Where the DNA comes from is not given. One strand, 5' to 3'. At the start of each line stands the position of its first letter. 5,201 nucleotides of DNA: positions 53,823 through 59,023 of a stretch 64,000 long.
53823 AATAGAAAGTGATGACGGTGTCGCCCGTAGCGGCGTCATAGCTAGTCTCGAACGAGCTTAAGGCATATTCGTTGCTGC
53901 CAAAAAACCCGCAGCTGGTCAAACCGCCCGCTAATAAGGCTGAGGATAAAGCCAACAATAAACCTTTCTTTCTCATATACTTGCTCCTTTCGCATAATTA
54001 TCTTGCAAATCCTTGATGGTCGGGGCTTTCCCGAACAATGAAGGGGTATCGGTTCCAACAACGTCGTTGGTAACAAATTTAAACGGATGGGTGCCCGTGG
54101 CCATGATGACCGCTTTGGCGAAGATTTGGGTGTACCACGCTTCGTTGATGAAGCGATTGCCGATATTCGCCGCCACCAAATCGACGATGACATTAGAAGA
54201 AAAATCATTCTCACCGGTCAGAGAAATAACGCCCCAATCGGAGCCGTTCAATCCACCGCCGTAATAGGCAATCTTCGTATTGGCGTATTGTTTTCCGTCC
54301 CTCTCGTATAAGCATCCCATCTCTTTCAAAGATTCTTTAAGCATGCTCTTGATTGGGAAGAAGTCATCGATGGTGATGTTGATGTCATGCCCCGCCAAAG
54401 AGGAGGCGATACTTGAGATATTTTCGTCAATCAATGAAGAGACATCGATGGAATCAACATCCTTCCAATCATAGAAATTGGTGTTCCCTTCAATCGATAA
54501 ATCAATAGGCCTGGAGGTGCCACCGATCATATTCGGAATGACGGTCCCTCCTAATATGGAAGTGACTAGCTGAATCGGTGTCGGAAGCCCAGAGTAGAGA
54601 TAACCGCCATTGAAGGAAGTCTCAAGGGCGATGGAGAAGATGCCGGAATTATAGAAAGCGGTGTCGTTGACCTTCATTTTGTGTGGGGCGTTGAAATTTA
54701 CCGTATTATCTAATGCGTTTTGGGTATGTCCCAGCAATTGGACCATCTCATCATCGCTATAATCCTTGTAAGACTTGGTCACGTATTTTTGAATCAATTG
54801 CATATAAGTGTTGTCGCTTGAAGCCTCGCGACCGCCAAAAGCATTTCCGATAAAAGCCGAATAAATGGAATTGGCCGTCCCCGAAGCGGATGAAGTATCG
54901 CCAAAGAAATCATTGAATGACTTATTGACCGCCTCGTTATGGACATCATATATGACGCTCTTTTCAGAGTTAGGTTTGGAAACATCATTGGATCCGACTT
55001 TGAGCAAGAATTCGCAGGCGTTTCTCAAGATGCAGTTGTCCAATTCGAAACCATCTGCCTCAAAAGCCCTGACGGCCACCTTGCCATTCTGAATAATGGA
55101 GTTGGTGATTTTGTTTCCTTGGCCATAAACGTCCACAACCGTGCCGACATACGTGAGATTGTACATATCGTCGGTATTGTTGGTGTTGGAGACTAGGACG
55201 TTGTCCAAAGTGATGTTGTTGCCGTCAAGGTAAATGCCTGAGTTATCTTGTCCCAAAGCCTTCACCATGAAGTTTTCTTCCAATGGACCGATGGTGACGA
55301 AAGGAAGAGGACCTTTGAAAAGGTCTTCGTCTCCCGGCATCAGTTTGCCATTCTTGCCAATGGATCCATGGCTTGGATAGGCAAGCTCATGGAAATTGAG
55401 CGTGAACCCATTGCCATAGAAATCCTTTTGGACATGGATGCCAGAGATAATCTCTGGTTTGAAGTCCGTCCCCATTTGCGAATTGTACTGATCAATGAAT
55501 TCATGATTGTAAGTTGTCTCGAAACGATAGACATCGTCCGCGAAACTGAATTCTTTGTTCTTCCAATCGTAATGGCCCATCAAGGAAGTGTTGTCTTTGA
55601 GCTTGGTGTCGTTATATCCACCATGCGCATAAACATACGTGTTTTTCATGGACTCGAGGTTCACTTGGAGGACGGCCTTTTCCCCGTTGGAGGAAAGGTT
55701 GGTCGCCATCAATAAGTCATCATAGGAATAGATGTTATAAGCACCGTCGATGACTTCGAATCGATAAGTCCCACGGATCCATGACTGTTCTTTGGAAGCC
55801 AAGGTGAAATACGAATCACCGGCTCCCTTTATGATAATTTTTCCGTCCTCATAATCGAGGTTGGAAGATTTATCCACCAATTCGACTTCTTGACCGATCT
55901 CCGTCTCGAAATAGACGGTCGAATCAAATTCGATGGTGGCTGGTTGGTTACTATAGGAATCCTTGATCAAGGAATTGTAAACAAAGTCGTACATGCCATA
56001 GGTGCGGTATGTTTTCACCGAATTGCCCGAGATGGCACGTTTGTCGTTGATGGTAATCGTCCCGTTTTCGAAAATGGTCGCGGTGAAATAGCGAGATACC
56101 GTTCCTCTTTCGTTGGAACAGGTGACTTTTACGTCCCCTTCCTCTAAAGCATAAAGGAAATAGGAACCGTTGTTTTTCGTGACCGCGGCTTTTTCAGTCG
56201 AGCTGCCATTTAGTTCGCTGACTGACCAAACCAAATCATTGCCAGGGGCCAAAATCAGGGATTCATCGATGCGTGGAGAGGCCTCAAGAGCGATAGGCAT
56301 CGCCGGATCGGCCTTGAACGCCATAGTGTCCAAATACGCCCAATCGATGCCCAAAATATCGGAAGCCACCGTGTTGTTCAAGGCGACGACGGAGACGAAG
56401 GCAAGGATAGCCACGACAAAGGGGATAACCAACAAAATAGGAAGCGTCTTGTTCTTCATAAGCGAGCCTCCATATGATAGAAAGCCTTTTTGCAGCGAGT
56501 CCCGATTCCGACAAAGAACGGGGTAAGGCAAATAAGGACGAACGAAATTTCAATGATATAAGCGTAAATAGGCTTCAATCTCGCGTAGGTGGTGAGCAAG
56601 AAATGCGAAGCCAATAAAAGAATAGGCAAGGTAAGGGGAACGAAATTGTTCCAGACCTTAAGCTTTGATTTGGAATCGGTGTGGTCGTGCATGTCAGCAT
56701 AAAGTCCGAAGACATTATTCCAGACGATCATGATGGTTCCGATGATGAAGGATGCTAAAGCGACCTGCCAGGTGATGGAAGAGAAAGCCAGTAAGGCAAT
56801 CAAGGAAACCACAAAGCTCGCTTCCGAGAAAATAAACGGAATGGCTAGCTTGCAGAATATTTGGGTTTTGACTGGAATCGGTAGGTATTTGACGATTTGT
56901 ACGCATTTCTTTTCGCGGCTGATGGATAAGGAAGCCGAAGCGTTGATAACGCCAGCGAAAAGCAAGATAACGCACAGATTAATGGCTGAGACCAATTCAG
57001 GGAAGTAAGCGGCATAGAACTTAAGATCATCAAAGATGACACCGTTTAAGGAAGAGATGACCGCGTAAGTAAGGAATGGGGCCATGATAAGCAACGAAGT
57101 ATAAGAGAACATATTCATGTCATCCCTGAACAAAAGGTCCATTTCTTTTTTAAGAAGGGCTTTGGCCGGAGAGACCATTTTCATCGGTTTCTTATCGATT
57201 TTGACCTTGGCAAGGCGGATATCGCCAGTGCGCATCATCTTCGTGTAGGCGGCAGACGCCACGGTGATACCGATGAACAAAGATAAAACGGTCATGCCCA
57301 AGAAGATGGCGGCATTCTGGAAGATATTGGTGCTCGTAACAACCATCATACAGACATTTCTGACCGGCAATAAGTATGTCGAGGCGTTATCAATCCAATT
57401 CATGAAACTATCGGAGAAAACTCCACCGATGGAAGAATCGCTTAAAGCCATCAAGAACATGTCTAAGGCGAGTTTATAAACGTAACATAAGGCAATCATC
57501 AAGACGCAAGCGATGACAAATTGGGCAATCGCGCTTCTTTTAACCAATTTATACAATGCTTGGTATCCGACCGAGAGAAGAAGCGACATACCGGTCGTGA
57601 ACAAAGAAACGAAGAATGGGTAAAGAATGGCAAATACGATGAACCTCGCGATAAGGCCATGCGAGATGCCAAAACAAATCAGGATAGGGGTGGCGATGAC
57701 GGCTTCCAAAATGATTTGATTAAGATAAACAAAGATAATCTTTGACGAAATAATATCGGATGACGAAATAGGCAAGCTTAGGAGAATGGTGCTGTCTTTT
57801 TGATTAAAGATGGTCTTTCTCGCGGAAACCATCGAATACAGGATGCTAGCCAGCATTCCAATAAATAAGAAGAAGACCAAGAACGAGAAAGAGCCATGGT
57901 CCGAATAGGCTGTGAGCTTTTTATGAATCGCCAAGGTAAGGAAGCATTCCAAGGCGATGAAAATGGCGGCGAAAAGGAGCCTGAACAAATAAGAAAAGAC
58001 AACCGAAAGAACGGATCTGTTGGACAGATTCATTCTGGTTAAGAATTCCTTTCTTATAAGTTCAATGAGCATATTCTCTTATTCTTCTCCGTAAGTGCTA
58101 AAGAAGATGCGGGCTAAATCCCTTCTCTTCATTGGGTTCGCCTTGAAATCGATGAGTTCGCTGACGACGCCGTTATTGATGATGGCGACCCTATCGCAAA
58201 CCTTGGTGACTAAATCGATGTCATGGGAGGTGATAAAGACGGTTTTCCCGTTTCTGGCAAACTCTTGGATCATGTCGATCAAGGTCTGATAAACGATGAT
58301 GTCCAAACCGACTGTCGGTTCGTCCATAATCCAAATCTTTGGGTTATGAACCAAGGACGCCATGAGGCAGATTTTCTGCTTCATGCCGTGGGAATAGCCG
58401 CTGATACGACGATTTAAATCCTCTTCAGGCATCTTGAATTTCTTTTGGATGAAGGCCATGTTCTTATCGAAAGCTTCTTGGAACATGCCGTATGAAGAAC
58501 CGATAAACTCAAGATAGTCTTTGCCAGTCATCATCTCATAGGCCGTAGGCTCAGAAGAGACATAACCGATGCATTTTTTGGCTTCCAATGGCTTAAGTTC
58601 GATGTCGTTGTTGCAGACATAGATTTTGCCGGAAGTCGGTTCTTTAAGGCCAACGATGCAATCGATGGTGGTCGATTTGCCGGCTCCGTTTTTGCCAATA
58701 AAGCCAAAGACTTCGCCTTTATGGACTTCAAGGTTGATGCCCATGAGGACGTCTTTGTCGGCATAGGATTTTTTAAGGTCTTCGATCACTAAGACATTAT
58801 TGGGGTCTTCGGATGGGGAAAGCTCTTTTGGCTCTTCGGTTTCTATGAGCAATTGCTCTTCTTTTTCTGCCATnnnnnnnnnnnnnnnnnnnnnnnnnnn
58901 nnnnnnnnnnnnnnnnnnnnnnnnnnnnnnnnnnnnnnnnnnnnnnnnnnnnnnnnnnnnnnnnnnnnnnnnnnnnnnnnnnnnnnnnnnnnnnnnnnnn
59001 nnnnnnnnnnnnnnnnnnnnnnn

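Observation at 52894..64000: Eight-gene operon coupling a SipW-type signal peptidase, a membrane-anchored McrBC-like pair, an ABC exporter and three secreted or surface proteins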

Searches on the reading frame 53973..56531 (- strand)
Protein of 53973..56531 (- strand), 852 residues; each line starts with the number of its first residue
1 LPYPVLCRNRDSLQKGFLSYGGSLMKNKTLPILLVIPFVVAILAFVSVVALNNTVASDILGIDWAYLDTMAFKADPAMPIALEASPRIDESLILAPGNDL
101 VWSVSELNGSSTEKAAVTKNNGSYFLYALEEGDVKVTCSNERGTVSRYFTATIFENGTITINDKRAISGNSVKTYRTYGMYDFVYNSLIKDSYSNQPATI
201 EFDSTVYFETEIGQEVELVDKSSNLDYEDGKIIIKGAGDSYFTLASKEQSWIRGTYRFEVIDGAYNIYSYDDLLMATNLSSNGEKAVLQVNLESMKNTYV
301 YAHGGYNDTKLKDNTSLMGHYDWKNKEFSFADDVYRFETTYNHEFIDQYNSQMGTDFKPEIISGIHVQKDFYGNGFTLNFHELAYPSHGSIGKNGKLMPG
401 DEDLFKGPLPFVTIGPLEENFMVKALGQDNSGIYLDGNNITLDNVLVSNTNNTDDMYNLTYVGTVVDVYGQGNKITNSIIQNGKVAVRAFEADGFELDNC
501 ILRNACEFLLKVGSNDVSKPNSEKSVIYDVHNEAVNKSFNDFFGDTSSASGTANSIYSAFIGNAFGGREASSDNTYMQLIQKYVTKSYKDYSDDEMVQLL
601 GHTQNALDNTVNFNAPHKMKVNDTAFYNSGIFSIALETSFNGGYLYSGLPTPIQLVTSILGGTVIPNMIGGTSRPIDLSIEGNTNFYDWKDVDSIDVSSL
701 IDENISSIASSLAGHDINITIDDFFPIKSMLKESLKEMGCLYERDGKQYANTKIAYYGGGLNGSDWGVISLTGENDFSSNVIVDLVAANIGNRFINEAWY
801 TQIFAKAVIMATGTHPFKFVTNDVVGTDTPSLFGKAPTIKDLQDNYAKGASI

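Call 5: search_protein_families(library=pfam, max_evalue=0.1, proteins=[window:53973-56531:-])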
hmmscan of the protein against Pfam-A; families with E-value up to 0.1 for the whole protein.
window:53973-56531:- (852 aa): 0 families

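Call 6: search_protein_families(library=ncbifam, max_evalue=0.1, proteins=[window:53973-56531:-])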
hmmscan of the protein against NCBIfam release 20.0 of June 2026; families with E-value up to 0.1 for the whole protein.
window:53973-56531:- (852 aa): 0 families

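Call 7: search_protein_families(library=padloc, max_evalue=0.1, proteins=[window:53973-56531:-])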
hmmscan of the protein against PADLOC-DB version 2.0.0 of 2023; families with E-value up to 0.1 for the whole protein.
window:53973-56531:- (852 aa): 1 family
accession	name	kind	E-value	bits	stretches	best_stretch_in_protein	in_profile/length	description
PDLC02976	WH_III-A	-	0.054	12.2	0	579-612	7-40/104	-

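Call 37: search_solved_structures(query=A3, max_evalue=10, show_alignments=0)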
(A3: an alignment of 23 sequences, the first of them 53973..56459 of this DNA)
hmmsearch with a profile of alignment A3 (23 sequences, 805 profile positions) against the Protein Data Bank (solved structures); distinct sequences matched with E-value up to 10: 32.
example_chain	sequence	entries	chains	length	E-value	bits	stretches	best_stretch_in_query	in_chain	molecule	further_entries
8idm_B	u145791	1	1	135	0.049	14.9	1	71-167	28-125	VHH-227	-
7r4r_D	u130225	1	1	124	0.088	14.1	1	77-134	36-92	Camel-derived nanobody 1.10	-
1k5c_A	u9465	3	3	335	0.18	13.1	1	429-479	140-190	ENDOPOLYGALACTURONASE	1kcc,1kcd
8iee_D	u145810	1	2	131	0.2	12.9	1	75-148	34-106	VHH-31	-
4aq1_B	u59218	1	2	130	0.21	12.9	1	77-134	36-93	NBKB6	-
7anq_B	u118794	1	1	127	0.21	12.8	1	83-141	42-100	VHH P1.40 minibody anti-Cter PCSK9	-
9rn6_B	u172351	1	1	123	0.26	12.5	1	71-134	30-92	Nanobody NB278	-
5kkx_A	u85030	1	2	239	0.3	12.3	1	413-463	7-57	TbpB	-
8h63_B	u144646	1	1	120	0.43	11.8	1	73-134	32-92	VHH10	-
9fww_B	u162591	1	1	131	0.47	11.7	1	76-154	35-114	VHH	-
7p5w_K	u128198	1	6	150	0.53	11.5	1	76-155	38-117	synthetic nanobody Sb2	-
4lgr_B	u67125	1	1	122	0.55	11.5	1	76-134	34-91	Camelid nanobody (VHH3)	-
9h76_B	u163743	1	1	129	0.55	11.4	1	74-134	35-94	Nanobody NB53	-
9zeo_K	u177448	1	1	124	0.58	11.4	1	77-155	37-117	Single-chain antibody (VHH) 1G1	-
8g74_E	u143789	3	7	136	0.69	11.1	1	72-144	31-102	Nanosota-3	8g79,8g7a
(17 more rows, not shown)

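Call 91: search_protein_families(library=pfam, alignment_id=A3, max_evalue=0.05)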
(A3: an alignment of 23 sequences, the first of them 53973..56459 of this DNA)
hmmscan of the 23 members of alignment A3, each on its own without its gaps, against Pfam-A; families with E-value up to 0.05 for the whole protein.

A. member 1, window:53973-56459:- (828 aa): 0 families

B. families by the number of members that match (of 23 scanned): 5 families
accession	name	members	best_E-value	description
PF13229.12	Beta_helix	4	3.3e-05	Right handed beta helix region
PF25692.1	Phage_depo_C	1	0.0019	Phage depolymerase C-terminal beta sandwich domain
PF05042.19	Caleosin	1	0.017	Caleosin related protein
PF00303.24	Thymidylat_synt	1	0.025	Thymidylate synthase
PF14137.11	DUF4304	1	0.035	Domain of unknown function (DUF4304)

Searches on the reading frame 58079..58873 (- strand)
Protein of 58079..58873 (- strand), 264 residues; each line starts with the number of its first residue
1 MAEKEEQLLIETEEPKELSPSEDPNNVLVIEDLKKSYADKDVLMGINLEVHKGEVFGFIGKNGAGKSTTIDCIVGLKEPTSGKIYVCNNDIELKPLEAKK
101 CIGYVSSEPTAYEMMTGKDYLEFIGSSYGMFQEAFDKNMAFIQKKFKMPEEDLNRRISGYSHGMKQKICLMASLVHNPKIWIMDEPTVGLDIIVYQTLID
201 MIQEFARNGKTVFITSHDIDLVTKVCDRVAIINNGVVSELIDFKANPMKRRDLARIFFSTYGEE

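Call 5: search_protein_families(library=pfam, max_evalue=0.1, proteins=[window:58079-58873:-])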
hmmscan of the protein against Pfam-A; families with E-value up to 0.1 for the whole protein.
window:58079-58873:- (264 aa): 6 families
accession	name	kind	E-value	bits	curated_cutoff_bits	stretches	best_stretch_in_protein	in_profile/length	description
PF00005.33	ABC_tran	-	1.3e-27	97.5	25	1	44-187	2-136/137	ABC transporter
PF13304.12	AAA_21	-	1.1e-12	49.1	27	2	149-220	227-301/304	AAA domain, putative AbiEii toxin, Type IV TA system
PF02463.25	SMC_N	-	0.00055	19.9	40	0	35-73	11-44/220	RecF/RecN/SMC N terminal domain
PF13175.12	AAA_15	-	0.00058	20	32.1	1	58-146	28-83/374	AAA ATPase domain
PF13555.12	AAA_29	-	0.00093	19.3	27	1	49-75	18-44/61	P-loop containing region of AAA domain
PF13476.12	AAA_23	-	0.001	20.2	27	1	48-73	17-39/201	AAA domain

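Call 6: search_protein_families(library=ncbifam, max_evalue=0.1, proteins=[window:58079-58873:-])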
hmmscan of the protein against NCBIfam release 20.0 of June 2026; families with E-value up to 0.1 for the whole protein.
window:58079-58873:- (264 aa): 195 families (the best 25 are shown)
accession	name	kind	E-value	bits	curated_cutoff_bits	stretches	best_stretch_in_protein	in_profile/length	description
TIGR01188.1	drrA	subfamily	3.7e-53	180.8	312.45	1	35-237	1-202/302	daunorubicin resistance ABC transporter, ATP-binding protein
TIGR03522.1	GldA_ABC_ATP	equivalog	5.1e-46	157.5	402.6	1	28-237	3-210/301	gliding motility-associated ABC transporter ATP-binding subunit GldA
TIGR03740.1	galliderm_ABC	subfamily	4.8e-42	144.1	309.75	1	28-258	1-219/223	lantibiotic protection ABC transporter ATP-binding subunit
NF033858.1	ABC2_perm_RbbA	equivalog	2e-38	131.9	1050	1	20-237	259-475/909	ribosome-associated ATPase/putative transporter RbbA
NF047565.1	PSM_export_PmtA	equivalog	1.8e-36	125.9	350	1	36-237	9-206/282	phenol-soluble modulin export ABC transporter ATP-binding protein PmtA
NF010060.0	PRK13537.1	equivalog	6.5e-36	123.8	521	1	26-235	14-222/314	nodulation factor ABC transporter ATP-binding protein NodI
TIGR04406.1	LPS_export_lptB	equivalog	7.4e-35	120.4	240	1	28-237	2-213/239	LPS export ABC transporter ATP-binding protein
NF010059.0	PRK13536.1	equivalog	1.1e-34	119.7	549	1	24-236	40-251/342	nodulation factor ABC transporter ATP-binding protein NodI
TIGR04521.1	ECF_ATPase_2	equivalog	1.2e-33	116.5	330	1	36-238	14-224/279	energy-coupling factor transporter ATPase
TIGR03864.1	PQQ_ABC_ATP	hypoth_equivalog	1.6e-33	116.1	302.25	1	28-238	2-211/236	ABC transporter, ATP-binding subunit, PQQ-dependent alcohol dehydrogenase system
TIGR01288.1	nodI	equivalog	1.9e-32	112.5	424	1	31-236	8-212/303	nodulation factor ABC transporter ATP-binding protein NodI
TIGR02315.1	ABC_phnC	equivalog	2.1e-30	105.9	266.1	1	28-253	2-238/243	phosphonate ABC transporter ATP-binding protein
NF000355.4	ribo_prot_ABC_F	equivalog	3.7e-30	105.2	380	1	28-237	3-192/499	ribosomal protection-like ABC-F family protein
TIGR03410.1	urea_trans_UrtE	equivalog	7.9e-30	104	285.8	1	28-239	1-212/230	urea ABC transporter ATP-binding subunit UrtE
TIGR02857.1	CydD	equivalog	1.2e-29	103.6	435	1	16-225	310-523/529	thiol reductant ABC exporter subunit CydD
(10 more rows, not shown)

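Call 7: search_protein_families(library=padloc, max_evalue=0.1, proteins=[window:58079-58873:-])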
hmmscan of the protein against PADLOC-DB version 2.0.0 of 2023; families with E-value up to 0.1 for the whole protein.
window:58079-58873:- (264 aa): 30 families (the best 25 are shown)
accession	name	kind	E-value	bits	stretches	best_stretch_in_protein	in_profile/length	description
PDLC04135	mad3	-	3.5e-28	97.2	2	147-235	251-343/374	mads_3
PDLC02980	AriA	-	4.2e-12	44.6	2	147-221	225-302/304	-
PDLC04175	HEC-01A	-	3.4e-08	30.9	1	138-225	227-315/363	-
PDLC04176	HEC-01A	-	3.6e-07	27.9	1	161-223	257-322/371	-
PDLC04140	mad8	-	6e-07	27.3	1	40-223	14-238/314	mads_8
PDLC02335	AbiLi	-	7.6e-07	26.5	1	148-226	175-243/326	AbiLi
PDLC04164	AriA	-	1.3e-06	26.2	1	157-220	169-234/253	-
PDLC02914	ATPase-Toprim_I-B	-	3e-06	24.7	2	46-150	18-97/443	-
PDLC04177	HEC-01A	-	1.1e-05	22.6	1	160-229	277-347/393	-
PDLC04213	HEC-02A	-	2.1e-05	22.2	1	143-221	192-275/337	-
PDLC04174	HEC-01A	-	2.2e-05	21.9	1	140-225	127-215/264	-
PDLC03878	NsnB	-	3e-05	22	1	167-241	226-298/345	-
PDLC02979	AriA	-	3.9e-05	21.6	1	55-146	25-86/373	-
PDLC04214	HEC-02A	-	5.6e-05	20.6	1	145-225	201-285/338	-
PDLC04182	HEC-01A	-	0.00013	19.1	1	55-78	33-56/406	-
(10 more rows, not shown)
